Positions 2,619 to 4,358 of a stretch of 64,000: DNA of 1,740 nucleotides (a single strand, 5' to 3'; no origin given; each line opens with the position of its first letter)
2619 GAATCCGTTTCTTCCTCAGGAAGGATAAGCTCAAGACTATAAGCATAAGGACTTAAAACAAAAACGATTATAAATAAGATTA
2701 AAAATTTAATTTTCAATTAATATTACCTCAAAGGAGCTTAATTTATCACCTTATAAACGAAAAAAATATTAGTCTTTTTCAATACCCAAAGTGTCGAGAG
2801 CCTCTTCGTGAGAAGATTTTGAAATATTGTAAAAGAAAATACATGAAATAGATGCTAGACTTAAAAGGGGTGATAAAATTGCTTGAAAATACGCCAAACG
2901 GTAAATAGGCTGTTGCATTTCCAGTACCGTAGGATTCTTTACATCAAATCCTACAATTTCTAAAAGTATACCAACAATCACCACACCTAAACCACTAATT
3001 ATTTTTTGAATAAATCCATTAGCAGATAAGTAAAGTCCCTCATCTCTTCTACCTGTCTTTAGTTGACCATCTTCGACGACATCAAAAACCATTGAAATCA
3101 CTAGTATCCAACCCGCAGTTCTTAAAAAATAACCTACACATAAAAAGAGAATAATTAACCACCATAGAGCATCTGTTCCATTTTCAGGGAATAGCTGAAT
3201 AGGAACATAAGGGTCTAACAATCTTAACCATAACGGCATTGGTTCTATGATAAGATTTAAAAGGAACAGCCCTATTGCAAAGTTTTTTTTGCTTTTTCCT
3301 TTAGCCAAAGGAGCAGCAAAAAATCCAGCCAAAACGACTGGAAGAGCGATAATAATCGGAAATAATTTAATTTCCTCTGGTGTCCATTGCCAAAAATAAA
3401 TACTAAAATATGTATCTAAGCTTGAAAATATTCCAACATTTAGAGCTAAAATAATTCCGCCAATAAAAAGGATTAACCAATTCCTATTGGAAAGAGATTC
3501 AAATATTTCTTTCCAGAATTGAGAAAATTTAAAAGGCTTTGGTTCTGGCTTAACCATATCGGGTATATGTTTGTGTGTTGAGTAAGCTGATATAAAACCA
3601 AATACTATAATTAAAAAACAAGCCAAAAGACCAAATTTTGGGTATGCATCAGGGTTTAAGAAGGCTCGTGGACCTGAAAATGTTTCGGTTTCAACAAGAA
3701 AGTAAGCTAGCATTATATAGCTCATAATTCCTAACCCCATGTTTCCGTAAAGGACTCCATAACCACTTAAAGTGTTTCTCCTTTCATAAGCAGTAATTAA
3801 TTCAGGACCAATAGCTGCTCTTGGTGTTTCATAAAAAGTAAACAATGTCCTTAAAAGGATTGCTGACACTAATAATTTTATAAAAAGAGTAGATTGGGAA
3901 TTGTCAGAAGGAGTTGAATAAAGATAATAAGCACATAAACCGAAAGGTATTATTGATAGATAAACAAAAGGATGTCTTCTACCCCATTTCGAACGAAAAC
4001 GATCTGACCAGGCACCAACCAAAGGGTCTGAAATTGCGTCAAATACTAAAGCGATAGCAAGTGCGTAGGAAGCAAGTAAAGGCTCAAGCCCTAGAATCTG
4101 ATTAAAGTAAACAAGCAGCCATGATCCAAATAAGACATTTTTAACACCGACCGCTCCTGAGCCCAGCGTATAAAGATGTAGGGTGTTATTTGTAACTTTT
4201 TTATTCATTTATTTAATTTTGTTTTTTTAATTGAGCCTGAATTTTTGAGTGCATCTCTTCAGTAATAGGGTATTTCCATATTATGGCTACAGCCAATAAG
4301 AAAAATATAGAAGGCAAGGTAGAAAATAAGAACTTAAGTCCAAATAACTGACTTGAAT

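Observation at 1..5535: Putative phytate-utilization operon: two GPH-family MFS transporters, beta-propeller phytase, VOC protein and TonB-dependent receptor on one strand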

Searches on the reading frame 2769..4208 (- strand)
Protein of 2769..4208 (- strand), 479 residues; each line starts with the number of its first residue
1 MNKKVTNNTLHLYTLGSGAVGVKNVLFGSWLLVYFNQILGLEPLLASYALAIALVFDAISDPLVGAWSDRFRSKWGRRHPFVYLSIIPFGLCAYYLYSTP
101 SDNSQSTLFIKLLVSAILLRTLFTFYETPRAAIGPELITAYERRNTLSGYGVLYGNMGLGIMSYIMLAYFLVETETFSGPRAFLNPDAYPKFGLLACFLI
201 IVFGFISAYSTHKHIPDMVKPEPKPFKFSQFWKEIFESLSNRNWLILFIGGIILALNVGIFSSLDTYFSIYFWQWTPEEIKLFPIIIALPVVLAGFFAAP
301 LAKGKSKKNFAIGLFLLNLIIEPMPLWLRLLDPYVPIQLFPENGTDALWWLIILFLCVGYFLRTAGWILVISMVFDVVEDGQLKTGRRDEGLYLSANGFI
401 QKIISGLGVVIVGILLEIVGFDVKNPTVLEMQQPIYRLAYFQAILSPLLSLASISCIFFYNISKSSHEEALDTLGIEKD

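Call 7: search_protein_families(library=pfam, proteins=[window:2769-4208:-], max_evalue=0.01)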
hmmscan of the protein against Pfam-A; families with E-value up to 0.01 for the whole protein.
window:2769-4208:- (479 aa): 2 families
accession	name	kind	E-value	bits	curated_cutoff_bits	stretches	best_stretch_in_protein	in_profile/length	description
PF13347.12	MFS_2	-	1.3e-75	255.1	27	1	13-463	2-426/427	MFS/sugar transport protein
PF07690.21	MFS_1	-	6.8e-10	38.8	33.4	1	25-407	13-345/347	Major Facilitator Superfamily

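Call 8: search_protein_families(library=ncbifam, proteins=[window:2769-4208:-], max_evalue=0.01)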
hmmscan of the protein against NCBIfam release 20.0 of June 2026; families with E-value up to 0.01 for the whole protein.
window:2769-4208:- (479 aa): 6 families
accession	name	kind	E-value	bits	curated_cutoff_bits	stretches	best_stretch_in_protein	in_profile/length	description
TIGR00792.1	gph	subfamily_domain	1.9e-40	138.9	231.35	1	19-474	10-434/437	glycoside-pentoside-hexuronide (GPH):cation symporter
NF007237.0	PRK09669.1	subfamily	1.8e-19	69.7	610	1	30-465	30-433/461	putative symporter YagG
NF007749.0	PRK10429.1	equivalog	7.4e-19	67.9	456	1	13-458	9-429/473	melibiose:sodium transporter MelB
NF008526.0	PRK11462.1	equivalog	3.1e-17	62.5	836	1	30-427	31-396/460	glycoside-pentoside-hexuronide family transporter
NF007353.0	PRK09848.1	equivalog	1.3e-16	60.5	528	1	1-471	1-438/457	glucuronide transporter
TIGR01301.1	GPH_sucrose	subfamily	2.2e-05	23.5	511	1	31-83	26-78/476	sucrose/proton symporter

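Call 55: search_solved_structures(query=window:2769-4208:-, max_evalue=0.001, show_alignments=1)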
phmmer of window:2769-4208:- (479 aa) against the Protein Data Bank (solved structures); distinct sequences matched with E-value up to 0.001: 8.
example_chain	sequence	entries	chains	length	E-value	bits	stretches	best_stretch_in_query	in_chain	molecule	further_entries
7mjs_X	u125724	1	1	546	3.4e-10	42.5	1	13-153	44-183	Major Facilitator Superfamily Domain containing 2A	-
8d2s_A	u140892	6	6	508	1.5e-09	40.4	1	12-158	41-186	Sodium-dependent lysophosphatidylcholine symporter 1-B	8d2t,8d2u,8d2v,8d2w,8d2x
7n98_A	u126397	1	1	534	1.5e-09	40.4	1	13-158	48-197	Sodium-dependent lysophosphatidylcholine symporter 1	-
7oix_B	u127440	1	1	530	1.8e-09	40.2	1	12-157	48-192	Isoform 2 of Sodium-dependent lysophosphatidylcholine symporter 1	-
4m64_A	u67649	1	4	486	2.6e-08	36.3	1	27-459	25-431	Melibiose carrier protein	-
8t60_A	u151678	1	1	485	3.7e-08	35.8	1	27-459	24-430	Melibiose permease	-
7l16_A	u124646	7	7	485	6.5e-07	31.7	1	27-459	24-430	Melibiose carrier protein | Melibiose permease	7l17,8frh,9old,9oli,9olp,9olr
8fq9_A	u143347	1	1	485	6.5e-07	31.7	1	27-459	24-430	Melibiose permease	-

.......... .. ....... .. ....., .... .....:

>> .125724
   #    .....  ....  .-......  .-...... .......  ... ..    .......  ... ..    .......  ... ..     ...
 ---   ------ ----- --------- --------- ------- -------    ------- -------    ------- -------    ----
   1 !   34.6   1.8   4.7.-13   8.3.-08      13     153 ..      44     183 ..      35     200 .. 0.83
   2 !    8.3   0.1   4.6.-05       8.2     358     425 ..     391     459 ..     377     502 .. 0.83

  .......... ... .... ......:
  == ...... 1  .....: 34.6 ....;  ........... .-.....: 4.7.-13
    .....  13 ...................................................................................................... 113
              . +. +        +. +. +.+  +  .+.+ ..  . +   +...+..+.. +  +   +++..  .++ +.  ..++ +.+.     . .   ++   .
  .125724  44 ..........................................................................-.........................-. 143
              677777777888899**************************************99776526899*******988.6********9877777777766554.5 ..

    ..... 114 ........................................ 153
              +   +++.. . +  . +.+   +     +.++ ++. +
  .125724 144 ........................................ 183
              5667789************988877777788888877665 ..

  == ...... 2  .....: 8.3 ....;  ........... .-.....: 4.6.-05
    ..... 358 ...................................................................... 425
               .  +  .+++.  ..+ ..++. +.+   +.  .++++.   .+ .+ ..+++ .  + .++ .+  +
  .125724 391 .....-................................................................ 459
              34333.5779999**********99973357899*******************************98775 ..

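Call 56: find_homologous_proteins(query=window:2769-4208:-)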
Query window:2769-4208:- (479 aa): 1034 proteins with E <= 0.001 among 8000 candidates; the best 120 are listed.
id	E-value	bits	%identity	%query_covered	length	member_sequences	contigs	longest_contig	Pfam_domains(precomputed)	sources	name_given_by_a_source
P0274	3.6e-290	981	90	100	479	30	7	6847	PF13347.13,PF07690.22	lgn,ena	-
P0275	1.8e-282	955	87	100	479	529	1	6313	PF13347.13,PF07690.22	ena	-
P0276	8.5e-271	917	84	100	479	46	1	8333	PF13347.13,PF07690.22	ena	-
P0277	5.4e-249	845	77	99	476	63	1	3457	PF13347.13,PF07690.22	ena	-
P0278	1.5e-161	557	52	99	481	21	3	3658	PF13347.13,PF07690.22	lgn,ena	-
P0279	5.3e-159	548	52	99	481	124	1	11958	PF13347.13,PF07690.22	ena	-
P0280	1.0e-156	541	50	99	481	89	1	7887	PF13347.13,PF07690.22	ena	-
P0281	2.4e-156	539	49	99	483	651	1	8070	PF13347.13,PF07690.22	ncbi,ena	-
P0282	7.3e-155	535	49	100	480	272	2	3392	PF13347.13,PF07690.22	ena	-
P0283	1.4e-153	530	49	99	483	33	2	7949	PF13347.13,PF07690.22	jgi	jgi:Na+/melibiose symporter-like transporter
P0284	2.1e-153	530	48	100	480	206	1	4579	PF13347.13,PF07690.22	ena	-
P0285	2.6e-153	529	49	99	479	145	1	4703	PF13347.13,PF07690.22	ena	-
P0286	5.8e-153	528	49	99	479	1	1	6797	PF13347.13,PF07690.22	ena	-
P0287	1.3e-152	527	49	99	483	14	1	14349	PF13347.13,PF07690.22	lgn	-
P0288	2.3e-152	526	49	99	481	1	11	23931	PF13347.13,PF07690.22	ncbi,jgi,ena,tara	tara:strand:+ start:123 stop:1568 length:1446 start_codon:yes stop_codon:yes gene_type:complete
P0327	5.3e-148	512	48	99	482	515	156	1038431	PF13347.13,PF07690.22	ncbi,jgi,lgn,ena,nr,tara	ncbi:MFS transporter [Gammaproteobacteria bacterium]|nr:MFS transporter [Gammaproteobacteria bacteri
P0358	5.1e-134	466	47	99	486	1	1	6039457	PF13347.13,PF07690.22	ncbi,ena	-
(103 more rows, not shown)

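Call 57: find_encoding_contigs(protein=P0327, flank=8000, max_places=3)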
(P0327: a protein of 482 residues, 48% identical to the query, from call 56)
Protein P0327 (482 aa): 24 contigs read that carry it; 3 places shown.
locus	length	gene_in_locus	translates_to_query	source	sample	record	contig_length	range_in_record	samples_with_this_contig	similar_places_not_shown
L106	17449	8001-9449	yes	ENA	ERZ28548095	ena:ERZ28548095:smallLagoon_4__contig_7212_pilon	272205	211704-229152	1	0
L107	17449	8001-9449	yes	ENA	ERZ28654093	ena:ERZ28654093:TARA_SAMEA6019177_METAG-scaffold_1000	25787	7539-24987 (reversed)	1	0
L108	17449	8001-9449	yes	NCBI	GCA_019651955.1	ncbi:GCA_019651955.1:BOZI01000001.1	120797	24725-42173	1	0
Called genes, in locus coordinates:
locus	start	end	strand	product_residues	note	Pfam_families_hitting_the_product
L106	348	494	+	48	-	-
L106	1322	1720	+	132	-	PF01636:APH, PF02958:EcKL, PF07914:DUF1679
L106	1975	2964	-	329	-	PF00135:COesterase, PF20434:BD-FAE, PF07859:Abhydrolase_3, PF00326:Peptidase_S9 (faint)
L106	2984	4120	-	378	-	PF03441:FAD_binding_7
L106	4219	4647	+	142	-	PF06146:PsiE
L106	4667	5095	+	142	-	PF01124:MAPEG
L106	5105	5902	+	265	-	-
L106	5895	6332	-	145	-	PF00210:Ferritin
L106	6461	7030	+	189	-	PF01966:HD (weak)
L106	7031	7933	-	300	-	PF00106:adh_short, PF08659:KR, PF13561:adh_short_C2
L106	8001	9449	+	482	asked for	PF07690:MFS_1, PF13347:MFS_2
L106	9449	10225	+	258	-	PF01694:Rhomboid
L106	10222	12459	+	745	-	PF12228:DUF3604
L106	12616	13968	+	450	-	PF13347:MFS_2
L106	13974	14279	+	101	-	PF01722:BolA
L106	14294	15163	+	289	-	PF17773:UPF0176_N, PF00581:Rhodanese (weak)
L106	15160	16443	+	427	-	PF03176:MMPL, PF02355:SecD_SecF_C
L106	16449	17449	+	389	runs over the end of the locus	PF03176:MMPL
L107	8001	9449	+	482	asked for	PF07690:MFS_1, PF13347:MFS_2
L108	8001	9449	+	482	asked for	PF07690:MFS_1, PF13347:MFS_2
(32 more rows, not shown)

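Call 58: find_encoding_contigs(protein=P0358, flank=8000, max_places=1)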
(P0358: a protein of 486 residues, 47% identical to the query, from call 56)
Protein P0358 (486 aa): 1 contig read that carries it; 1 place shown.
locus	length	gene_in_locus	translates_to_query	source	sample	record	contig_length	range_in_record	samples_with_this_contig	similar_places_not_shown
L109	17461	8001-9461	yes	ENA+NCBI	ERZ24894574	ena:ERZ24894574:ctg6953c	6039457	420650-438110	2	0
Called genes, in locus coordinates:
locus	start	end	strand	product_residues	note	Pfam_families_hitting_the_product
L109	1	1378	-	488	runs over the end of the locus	PF01930:Cas_Cas4, PF01867:Cas_Cas1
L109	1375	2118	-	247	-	-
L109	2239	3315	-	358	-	-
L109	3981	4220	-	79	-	-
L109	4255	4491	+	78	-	-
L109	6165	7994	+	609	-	PF00743:FMO-like (weak), PF07992:Pyr_redox_2 (weak), PF13450:NAD_binding_8, PF13738:Pyr_redox_3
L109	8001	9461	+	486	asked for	PF07690:MFS_1, PF13347:MFS_2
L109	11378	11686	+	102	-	-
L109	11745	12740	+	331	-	PF23213:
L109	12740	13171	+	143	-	-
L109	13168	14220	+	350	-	PF01636:APH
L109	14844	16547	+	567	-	-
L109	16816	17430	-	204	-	-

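Call 78: find_encoding_contigs(protein=P0276, flank=8000, max_places=2)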
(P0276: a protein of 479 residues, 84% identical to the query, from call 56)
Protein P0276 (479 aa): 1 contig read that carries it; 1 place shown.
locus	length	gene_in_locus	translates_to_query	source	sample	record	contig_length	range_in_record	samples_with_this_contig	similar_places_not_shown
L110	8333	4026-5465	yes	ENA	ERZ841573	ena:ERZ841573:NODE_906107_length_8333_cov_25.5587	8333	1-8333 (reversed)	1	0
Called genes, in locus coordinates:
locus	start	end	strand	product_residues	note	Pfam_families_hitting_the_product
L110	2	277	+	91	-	?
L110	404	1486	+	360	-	PF12973:Cupin_7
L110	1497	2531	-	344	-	PF04909:Amidohydro_2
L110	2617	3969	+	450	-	PF07690:MFS_1, PF13347:MFS_2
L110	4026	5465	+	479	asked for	PF07690:MFS_1 (weak), PF13347:MFS_2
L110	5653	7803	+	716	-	PF07715:Plug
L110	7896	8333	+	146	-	?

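Call 79: find_encoding_contigs(protein=P0275, flank=8000, max_places=2)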
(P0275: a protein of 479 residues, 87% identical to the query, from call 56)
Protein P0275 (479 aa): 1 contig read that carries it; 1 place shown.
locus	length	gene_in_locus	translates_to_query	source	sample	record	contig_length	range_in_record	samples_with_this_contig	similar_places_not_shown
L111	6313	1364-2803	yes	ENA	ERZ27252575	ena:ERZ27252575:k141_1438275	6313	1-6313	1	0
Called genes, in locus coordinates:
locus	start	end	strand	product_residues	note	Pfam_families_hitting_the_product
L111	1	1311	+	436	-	?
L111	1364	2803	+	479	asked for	PF07690:MFS_1, PF13347:MFS_2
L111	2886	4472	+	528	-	PF07995:GSDH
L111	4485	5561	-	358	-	-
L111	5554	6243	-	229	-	PF07110:EthD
